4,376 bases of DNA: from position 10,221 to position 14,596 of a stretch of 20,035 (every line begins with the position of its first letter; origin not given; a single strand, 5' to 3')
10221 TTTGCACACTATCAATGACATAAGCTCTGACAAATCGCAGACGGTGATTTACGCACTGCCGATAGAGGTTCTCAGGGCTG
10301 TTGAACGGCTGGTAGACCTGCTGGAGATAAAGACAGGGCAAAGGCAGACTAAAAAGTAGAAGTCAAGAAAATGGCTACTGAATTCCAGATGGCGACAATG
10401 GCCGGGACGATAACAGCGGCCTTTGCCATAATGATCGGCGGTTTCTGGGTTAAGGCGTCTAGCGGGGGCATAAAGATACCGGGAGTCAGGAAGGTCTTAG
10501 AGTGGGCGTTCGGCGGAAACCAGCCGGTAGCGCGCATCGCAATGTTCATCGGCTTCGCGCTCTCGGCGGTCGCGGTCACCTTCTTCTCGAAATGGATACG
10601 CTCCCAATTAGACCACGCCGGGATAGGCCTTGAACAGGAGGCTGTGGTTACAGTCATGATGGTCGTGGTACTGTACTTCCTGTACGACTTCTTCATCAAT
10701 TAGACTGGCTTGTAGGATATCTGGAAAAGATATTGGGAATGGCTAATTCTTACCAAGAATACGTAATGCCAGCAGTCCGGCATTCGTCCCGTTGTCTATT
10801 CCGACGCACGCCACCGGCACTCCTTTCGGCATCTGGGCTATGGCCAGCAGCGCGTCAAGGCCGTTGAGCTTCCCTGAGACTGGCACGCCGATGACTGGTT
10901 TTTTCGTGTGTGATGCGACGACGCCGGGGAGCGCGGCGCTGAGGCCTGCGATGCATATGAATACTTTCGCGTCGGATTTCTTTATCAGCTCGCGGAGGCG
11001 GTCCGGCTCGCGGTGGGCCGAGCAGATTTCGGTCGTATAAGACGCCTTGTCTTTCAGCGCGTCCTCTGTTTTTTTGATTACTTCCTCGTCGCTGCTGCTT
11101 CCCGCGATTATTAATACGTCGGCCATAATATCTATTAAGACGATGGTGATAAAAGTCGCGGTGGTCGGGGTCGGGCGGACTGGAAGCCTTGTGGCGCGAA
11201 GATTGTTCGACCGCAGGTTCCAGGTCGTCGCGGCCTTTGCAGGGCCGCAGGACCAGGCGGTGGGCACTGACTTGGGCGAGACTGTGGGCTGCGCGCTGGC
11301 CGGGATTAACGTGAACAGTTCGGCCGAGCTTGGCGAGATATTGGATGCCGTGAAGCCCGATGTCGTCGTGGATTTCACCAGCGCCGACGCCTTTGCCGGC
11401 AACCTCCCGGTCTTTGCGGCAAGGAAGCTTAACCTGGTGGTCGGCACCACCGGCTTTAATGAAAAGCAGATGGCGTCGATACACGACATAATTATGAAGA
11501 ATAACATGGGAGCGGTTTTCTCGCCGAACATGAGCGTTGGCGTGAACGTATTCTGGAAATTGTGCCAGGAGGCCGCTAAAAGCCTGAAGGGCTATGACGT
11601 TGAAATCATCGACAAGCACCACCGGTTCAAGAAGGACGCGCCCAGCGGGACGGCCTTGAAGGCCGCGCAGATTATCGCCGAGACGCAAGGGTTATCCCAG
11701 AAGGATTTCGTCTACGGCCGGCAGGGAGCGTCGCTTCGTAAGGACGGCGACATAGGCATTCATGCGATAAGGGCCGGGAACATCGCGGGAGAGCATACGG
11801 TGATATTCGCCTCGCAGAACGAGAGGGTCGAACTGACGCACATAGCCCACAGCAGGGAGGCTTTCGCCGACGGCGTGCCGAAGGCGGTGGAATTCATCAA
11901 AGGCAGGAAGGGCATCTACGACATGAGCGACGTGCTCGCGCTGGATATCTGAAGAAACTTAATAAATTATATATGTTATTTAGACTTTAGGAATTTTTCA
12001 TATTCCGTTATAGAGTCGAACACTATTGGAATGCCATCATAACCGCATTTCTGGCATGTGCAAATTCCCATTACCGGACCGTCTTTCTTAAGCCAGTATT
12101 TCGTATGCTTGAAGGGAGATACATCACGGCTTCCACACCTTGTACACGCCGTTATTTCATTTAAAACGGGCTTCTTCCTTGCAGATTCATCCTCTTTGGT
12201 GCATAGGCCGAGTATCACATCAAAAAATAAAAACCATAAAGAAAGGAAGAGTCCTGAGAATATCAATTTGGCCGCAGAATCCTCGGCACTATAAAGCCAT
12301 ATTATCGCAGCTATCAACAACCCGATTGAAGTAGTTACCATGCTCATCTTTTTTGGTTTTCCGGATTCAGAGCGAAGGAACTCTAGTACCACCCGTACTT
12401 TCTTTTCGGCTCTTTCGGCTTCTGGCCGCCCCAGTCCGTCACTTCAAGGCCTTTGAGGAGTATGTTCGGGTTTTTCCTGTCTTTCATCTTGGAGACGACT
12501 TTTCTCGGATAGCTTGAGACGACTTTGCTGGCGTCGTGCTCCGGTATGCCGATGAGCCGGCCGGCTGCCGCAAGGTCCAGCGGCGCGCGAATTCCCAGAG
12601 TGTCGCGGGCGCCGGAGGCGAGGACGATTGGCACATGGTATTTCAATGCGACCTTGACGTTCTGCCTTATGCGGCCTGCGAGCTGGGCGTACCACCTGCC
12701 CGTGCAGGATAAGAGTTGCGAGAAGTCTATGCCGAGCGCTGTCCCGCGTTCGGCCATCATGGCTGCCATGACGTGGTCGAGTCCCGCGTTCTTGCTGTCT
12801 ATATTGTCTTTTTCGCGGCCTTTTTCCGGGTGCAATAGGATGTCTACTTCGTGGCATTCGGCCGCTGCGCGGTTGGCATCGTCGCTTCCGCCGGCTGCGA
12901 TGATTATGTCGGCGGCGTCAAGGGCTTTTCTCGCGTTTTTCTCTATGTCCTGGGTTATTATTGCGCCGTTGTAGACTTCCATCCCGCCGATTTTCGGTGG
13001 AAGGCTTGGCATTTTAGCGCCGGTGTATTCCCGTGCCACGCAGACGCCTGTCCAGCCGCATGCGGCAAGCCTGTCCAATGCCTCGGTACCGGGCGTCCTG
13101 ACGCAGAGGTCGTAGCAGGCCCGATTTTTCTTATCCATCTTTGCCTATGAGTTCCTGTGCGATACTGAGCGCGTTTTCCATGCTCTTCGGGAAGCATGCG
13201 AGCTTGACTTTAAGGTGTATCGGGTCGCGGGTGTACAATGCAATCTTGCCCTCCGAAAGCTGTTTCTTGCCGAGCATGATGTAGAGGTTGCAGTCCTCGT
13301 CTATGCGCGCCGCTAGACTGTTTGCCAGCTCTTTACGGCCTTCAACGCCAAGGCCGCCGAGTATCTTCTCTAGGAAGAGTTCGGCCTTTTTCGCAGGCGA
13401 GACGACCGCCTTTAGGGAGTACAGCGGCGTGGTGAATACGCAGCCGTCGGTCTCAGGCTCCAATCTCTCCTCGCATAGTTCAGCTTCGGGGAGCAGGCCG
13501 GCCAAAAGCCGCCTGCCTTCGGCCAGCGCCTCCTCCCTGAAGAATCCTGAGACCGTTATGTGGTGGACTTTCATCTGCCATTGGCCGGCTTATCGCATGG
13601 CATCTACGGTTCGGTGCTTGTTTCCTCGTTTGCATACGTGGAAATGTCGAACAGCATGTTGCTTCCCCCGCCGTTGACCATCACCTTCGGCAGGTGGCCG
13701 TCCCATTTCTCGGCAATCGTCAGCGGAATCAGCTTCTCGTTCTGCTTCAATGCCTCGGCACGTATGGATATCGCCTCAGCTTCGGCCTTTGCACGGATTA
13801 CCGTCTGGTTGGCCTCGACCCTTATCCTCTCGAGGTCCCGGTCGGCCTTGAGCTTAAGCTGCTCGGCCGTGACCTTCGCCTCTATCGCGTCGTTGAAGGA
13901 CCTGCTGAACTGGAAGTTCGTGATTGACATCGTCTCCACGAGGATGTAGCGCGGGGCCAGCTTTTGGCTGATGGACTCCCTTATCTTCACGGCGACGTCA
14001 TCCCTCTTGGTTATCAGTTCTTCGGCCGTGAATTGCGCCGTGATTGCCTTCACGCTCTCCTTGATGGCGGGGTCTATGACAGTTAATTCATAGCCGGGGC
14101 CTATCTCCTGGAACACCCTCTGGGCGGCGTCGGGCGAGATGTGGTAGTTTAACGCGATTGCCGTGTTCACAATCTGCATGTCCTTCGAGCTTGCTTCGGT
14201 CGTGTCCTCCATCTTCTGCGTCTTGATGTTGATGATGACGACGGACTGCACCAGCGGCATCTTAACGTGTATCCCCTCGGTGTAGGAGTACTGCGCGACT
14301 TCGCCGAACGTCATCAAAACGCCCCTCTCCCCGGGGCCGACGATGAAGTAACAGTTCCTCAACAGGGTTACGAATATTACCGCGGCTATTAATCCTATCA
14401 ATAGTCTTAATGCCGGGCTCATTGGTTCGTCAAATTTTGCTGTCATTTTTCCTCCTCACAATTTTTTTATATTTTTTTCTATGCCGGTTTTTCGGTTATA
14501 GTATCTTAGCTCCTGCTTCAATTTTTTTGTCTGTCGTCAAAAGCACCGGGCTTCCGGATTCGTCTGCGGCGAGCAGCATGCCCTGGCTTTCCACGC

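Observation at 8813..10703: A stomatin operon with a membrane-anchored and a TM-less paralog plus a small 3-TM protein, and no NfeD partner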

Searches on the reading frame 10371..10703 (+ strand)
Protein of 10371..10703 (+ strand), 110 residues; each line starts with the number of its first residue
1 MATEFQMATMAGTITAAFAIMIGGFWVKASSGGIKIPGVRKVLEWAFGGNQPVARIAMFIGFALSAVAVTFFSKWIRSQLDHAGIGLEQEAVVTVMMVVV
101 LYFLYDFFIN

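Call 5: search_protein_families(library=pfam, proteins=[window:10371-10703:+], max_evalue=0.01)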
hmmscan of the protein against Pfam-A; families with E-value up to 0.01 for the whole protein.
window:10371-10703:+ (110 aa): 0 families

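Call 10: find_homologous_proteins(query=window:10371-10700:+, max_evalue=0.01)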
Query window:10371-10700:+ (110 aa): 2 proteins with E <= 0.01 among 8 candidates.
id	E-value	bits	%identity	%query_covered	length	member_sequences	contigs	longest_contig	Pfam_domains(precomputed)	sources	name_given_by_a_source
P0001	2.2e-63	229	100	100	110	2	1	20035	-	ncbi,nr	ncbi:MAG: hypothetical protein PHG85_03845 [Candidatus Altiarchaeota archaeon]|nr:hypothetical prote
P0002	1.0e-41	159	75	95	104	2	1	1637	-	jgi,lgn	-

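Call 11: find_encoding_contigs(protein=P0002, flank=10000)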
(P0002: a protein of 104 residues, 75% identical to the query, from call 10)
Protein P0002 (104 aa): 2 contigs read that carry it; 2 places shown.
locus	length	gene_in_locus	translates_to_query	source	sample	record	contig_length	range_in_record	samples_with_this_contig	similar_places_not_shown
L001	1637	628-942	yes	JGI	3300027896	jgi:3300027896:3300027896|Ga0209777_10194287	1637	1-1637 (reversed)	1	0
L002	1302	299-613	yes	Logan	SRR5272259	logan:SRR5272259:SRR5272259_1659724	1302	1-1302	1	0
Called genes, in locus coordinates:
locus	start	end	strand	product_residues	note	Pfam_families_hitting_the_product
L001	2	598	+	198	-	?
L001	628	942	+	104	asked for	-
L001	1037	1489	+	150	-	PF00072:Response_reg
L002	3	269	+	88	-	?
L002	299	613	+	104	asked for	-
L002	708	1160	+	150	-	PF00072:Response_reg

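Call 23: search_protein_representatives(alignment_id=A1)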
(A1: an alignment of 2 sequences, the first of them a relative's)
Query: 2 sequences, 110 profile positions. Proteins with E-value up to 0.001 (for the whole library): 6; up to 1e-10: 2; up to 1e-30: 1. The best 6 are listed.
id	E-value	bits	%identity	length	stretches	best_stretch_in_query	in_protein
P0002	8.3e-59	212.9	-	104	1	7-110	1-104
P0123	9.2e-11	58.2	-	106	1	6-107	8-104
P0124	7.9e-08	48.8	-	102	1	7-108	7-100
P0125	8.0e-07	45.5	-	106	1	1-107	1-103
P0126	1.1e-05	41.8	-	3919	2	33-58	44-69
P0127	8.7e-04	35.8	-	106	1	3-104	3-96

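Call 25: find_encoding_contigs(protein=P0123, flank=4000, max_places=2)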
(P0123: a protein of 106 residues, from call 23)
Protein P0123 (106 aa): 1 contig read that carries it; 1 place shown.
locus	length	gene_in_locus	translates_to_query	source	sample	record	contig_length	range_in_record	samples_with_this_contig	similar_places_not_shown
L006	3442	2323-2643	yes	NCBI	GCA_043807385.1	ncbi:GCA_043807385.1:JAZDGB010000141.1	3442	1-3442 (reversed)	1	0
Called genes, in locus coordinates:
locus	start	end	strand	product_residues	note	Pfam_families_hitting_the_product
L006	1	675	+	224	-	PF00591:Glycos_transf_3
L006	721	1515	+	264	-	PF01145:Band_7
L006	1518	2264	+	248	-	PF01145:Band_7, PF13421:Band_7_1 (weak)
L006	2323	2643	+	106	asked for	-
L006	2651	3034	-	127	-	PF00731:AIRC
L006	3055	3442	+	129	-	PF01113:DapB_N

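Call 27: find_encoding_contigs(protein=P0124, flank=4000, max_places=2)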
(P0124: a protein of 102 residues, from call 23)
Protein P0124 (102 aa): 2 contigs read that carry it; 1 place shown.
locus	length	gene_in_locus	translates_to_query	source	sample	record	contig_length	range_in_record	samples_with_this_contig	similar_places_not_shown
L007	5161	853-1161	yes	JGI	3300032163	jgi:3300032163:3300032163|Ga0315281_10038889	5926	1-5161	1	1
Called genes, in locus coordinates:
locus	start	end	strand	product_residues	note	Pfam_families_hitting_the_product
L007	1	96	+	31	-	?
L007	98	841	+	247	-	PF01145:Band_7, PF13421:Band_7_1 (weak)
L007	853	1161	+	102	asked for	-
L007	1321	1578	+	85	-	-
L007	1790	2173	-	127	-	PF00731:AIRC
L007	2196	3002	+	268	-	PF01113:DapB_N, PF05173:DapB_C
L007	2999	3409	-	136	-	PF00072:Response_reg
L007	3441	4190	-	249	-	PF01876:RNase_P_p30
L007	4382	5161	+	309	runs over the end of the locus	-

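Call 28: find_encoding_contigs(protein=P0125, flank=4000, max_places=2)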
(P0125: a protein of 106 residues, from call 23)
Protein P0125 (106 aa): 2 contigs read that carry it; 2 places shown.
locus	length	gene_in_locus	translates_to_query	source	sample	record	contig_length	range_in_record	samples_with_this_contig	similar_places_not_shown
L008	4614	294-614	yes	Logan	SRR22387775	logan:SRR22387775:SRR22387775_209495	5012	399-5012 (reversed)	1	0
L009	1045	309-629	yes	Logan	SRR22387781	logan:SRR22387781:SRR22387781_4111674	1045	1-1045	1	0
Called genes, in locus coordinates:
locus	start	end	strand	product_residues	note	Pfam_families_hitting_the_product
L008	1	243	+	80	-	?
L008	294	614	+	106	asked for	-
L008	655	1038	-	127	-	PF00731:AIRC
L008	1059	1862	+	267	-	PF01113:DapB_N, PF05173:DapB_C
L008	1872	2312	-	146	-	PF00072:Response_reg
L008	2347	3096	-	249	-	PF01876:RNase_P_p30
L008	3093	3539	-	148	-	PF01877:RNA_binding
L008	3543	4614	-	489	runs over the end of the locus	?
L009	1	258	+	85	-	?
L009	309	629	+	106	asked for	-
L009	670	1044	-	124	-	?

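Call 29: find_encoding_contigs(protein=P0127, flank=4000, max_places=2)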
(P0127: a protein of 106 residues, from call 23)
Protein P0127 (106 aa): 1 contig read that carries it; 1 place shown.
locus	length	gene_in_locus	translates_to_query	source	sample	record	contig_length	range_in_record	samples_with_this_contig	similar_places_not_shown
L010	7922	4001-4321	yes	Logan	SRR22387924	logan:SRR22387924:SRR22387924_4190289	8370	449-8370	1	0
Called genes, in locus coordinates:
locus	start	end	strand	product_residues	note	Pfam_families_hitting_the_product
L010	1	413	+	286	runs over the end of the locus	?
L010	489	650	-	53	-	-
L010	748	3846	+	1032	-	PF12666:PrgI (weak), PF26593:TraC-like, PF11130:TraC_F_IV (weak), PF01935:DUF87, PF12846:AAA_10, PF19044:P-loop_TraG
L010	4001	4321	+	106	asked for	-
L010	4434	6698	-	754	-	PF04851:ResIII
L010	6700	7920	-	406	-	?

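Call 30: search_protein_families(library=ncbifam, proteins=[window:10371-10703:+], max_evalue=0.01)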
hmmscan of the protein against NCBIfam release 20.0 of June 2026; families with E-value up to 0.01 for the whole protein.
window:10371-10703:+ (110 aa): 1 family
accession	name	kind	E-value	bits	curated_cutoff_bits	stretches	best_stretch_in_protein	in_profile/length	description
TIGR04021.1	LLM_DMSO2_sfnG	equivalog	0.0079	15.6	382.95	1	25-75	5-55/350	dimethylsulfone monooxygenase SfnG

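Call 52: search_solved_structures(query=window:10371-10700:+, max_evalue=10)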
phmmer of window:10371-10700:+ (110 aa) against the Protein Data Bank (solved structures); distinct sequences matched with E-value up to 10: 1.
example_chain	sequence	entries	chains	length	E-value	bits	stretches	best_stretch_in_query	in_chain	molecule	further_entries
8t0u_A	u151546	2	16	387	0.04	17.5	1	24-91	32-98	FMNH(2)-dependent dimethylsulfone monooxygenase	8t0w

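Call 61: predict_structure(alignment_id=A2)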
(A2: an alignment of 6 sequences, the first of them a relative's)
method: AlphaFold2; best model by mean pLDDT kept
length: 110 residues; sequences in the alignment: 6
mean_pLDDT: 71.8   pTM: 0.57
mean pLDDT of the five models: 71.8, 71.7, 70.9, 70.7, 70.2
residues with pLDDT >= 90: 0; 70-90: 70; 50-70: 40; < 50: 0
segments of 3 or more residues with pLDDT < 50: none
pLDDT, mean of each block of 10 residues (from residue 1): 71 80 75 61 65 71 79 74 65 76 72
secondary structure, 60 per line:
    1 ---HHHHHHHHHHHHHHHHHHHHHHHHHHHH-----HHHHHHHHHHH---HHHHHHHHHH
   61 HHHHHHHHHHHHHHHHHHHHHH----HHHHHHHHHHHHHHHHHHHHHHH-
elements in order: H4-31 H37-47 H51-82 H87-109
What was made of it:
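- On NfeD (candidate family for gene C): The AlphaFold2 model is all-helical with no soluble domain (call 61).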

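Call 63: search_protein_families(library=pfam, alignment_id=A2, max_evalue=1)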
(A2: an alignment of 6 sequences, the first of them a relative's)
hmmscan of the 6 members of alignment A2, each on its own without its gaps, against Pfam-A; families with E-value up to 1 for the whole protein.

A. member 1, P0001 (110 aa): 1 family
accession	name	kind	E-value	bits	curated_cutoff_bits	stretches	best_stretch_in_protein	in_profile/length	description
PF05255.16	UPF0220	-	0.042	13.8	25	1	7-44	107-145/166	Uncharacterised protein family (UPF0220)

B. families by the number of members that match (of 6 scanned): 10 families
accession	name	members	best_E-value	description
PF02674.22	Colicin_V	2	0.011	Colicin V production protein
PF12077.13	DUF3556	1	0.00072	Transmembrane protein of unknown function (DUF3556)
PF09925.14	DUF2157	1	0.0023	Predicted membrane protein (DUF2157)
PF17159.10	MASE3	1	0.017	Membrane-associated sensor domain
PF05255.16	UPF0220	1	0.042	Uncharacterised protein family (UPF0220)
PF10745.14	DUF2530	1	0.047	Protein of unknown function (DUF2530)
PF02378.23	PTS_EIIC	1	0.2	Phosphotransferase system, EIIC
PF05102.17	Holin_BlyA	1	0.24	holin, BlyA family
PF13129.11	DUF3953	1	0.55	Protein of unknown function (DUF3953)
PF16883.10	DUF5080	1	0.71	Domain of unknown function (DUF5080)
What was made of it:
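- On NfeD (candidate family for gene C): No hit for any of the six C-family members (call 63).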

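Call 66: fold_search(model_id=the predicted structure, library=pdb)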
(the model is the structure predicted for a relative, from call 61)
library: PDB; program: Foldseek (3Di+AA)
matches with E <= 10: 53; with E <= 0.001: 0
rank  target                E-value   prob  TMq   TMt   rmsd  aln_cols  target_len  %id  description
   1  1e2a_A                2.3e+00  0.10  0.25  0.26  10.6       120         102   12  ENZYME IIA FROM THE LACTOSE SPECIFIC PTS FROM LACTOCOCCUS LACTIS (released 1998-04-29)
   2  2e2a_A                3.0e+00  0.08  0.25  0.26  10.9       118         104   12  ASP81LEU ENZYME IIA FROM THE LACTOSE SPECIFIC PTS FROM LACTOCOCCUS LACTIS (released 2003-06-17)
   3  1i36_A                3.2e+00  0.10  0.25  0.15   9.9       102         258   14  Structure of Conserved Protein MTH1747 of Unknown Function Reveals Structural Similarity with 3-Hydroxyacid Dehydrogen (released 2002-05-15)
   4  9div_A                4.0e+00  0.11  0.29  0.25   8.1       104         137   16  The crystal structure of de novo designed ChuA binding protein C8 (released 2025-05-21)
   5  1cb5_A                4.4e+00  0.08  0.31  0.11  17.1       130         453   12  HUMAN BLEOMYCIN HYDROLASE. (released 2000-03-01)
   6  6jx6_B                4.4e+00  0.06  0.28  0.21  14.5       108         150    9  Tetrameric form of Smac (released 2019-12-04)
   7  6h2f_J                4.7e+00  0.06  0.25  0.11  18.0       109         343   18  Structure of the pre-pore AhlB of the tripartite alpha-pore forming toxin, AHL, from Aeromonas hydrophila. (released 2019-07-10)
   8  9div_E                5.0e+00  0.14  0.36  0.32   7.6        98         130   17  The crystal structure of de novo designed ChuA binding protein C8 (released 2025-05-21)
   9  9qwr_B                5.0e+00  0.09  0.34  0.24   9.3       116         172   10  MIC60 helical bundle dimer (released 2026-02-25)
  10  7v5l_A                5.5e+00  0.07  0.31  0.11  17.1       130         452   12  Crystal structure of human bleomycin hydrolase (released 2022-06-29)
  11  8e2i_E                5.5e+00  0.04  0.23  0.17  12.9       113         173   12  Cryo-EM structure of BIRC6/Smac (released 2023-02-15)
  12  8eja_A                5.9e+00  0.08  0.31  0.30  11.0       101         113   10  Computational design of potent and selective inhibitors of Bak and Bax (released 2024-03-20)
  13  1few                  5.9e+00  0.04  0.23  0.17  14.5       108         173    9  CRYSTAL STRUCTURE OF SMAC/DIABLO (released 2000-09-13)
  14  8yla_B                6.2e+00  0.11  0.39  0.18   7.2       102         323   14  Crystal structures of terpene synthases complexed with a substrate mimic (released 2024-04-24)
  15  7zda_C                6.2e+00  0.05  0.23  0.07   8.3        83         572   16  IF(apo/asym) conformation of CydDC in ADP+Pi(CydC)/ATP(CydD) bound state (Dataset-2) (released 2023-04-19)
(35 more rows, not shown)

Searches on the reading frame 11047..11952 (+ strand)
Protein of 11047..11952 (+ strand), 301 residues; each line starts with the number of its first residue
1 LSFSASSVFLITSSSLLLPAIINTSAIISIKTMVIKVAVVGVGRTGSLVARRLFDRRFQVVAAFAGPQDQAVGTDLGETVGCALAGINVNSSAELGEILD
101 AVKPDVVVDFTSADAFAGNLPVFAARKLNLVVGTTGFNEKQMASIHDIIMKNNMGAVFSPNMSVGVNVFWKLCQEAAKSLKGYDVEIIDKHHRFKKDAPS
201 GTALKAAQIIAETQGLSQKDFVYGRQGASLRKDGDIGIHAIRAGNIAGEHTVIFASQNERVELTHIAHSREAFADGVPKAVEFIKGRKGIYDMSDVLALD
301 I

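Call 5: search_protein_families(library=pfam, proteins=[window:11047-11952:+], max_evalue=0.01)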
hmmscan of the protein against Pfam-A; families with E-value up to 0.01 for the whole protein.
window:11047-11952:+ (301 aa): 3 families
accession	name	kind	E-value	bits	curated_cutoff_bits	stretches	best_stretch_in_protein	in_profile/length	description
PF05173.19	DapB_C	-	4.5e-43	146.6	27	1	165-297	1-121/121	Dihydrodipicolinate reductase, C-terminus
PF01113.26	DapB_N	-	1.1e-24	87.4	25.6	1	35-162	1-124/124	Dihydrodipicolinate reductase, N-terminus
PF03447.22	NAD_binding_3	-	0.0039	18.3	24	0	90-139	45-94/116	Homoserine dehydrogenase, NAD binding domain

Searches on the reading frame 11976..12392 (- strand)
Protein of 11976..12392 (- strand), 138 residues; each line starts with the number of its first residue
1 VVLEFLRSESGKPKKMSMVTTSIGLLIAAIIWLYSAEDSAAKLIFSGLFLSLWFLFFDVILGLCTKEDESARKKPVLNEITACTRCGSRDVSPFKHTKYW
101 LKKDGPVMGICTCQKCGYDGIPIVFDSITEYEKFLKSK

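Call 5: search_protein_families(library=pfam, proteins=[window:11976-12392:-], max_evalue=0.01)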
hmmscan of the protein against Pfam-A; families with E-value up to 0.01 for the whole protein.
window:11976-12392:- (138 aa): 0 families

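Call 30: search_protein_families(library=ncbifam, proteins=[window:11976-12392:-], max_evalue=0.01)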
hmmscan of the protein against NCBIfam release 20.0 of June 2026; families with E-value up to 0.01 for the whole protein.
window:11976-12392:- (138 aa): 1 family
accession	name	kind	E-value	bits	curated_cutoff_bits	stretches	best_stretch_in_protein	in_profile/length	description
NF011482.0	PRK14892.1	equivalog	0.0012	18.7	109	1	69-135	10-70/101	putative transcription elongation factor Elf1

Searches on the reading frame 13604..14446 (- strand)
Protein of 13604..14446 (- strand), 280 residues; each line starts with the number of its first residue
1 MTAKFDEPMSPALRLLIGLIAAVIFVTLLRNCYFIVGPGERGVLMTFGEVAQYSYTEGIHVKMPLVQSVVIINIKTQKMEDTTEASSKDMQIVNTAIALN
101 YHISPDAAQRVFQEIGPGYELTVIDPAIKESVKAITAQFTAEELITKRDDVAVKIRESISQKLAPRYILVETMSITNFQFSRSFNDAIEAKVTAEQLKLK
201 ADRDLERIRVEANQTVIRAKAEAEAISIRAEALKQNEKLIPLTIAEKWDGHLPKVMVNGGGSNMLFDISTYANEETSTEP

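Call 8: search_protein_families(library=pfam, proteins=[window:13604-14446:-], max_evalue=0.01)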
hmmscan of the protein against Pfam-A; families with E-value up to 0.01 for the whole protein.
window:13604-14446:- (280 aa): 1 family
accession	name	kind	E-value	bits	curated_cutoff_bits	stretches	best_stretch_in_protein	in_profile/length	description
PF01145.31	Band_7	-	2.4e-32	112.8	23.6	1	34-223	1-176/176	SPFH domain / Band 7 family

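Call 30: search_protein_families(library=ncbifam, proteins=[window:13604-14446:-], max_evalue=0.01)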
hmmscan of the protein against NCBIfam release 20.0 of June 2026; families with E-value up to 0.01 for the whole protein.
window:13604-14446:- (280 aa): 3 families
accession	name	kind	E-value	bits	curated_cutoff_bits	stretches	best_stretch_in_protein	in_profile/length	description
TIGR01932.1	hflC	equivalog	1.7e-11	43.6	134.4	1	17-151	4-148/318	protease modulator HflC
TIGR01933.1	hflK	equivalog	2.4e-11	43.6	159.4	1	34-235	2-199/261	FtsH protease activity modulator HflK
NF008259.0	PRK11029.1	equivalog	9.3e-09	34.7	427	1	21-83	8-76/334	protease modulator HflC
